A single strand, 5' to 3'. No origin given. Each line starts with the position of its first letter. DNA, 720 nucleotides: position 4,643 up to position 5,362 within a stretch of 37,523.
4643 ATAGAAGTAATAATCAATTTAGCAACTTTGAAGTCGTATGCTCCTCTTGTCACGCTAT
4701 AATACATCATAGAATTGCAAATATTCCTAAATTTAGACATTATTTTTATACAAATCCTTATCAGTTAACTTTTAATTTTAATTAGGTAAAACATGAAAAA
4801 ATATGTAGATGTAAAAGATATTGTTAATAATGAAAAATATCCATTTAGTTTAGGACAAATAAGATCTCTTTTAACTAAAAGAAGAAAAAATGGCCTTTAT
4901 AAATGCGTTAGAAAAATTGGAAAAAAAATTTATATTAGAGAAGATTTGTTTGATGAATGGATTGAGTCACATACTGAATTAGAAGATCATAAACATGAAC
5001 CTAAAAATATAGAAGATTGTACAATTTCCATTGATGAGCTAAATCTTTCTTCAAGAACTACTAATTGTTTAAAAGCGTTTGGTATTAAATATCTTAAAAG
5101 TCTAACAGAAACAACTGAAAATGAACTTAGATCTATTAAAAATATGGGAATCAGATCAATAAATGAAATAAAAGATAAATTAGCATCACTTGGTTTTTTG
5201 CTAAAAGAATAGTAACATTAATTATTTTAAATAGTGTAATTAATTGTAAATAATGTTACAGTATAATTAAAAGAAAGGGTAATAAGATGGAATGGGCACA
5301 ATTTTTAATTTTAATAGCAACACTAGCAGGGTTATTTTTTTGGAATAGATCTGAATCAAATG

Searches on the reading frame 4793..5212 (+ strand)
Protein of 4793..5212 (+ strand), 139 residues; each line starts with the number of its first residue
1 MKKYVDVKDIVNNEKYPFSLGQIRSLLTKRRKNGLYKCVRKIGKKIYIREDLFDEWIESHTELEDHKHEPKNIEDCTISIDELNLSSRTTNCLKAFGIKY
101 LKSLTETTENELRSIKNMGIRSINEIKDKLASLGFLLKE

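Call 16: search_protein_families(library=pfam, proteins=[window:4793-5212:+], max_evalue=0.01)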
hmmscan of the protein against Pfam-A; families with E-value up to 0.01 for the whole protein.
window:4793-5212:+ (139 aa): 2 families
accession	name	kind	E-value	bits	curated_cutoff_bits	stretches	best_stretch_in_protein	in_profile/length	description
PF03118.21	RNA_pol_A_CTD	-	2.6e-20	72.4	23.8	1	70-131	5-66/67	Bacterial RNA polymerase, alpha chain C terminal domain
PF12728.13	HTH_17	-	0.0019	18.9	27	1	32-60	23-50/51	Helix-turn-helix domain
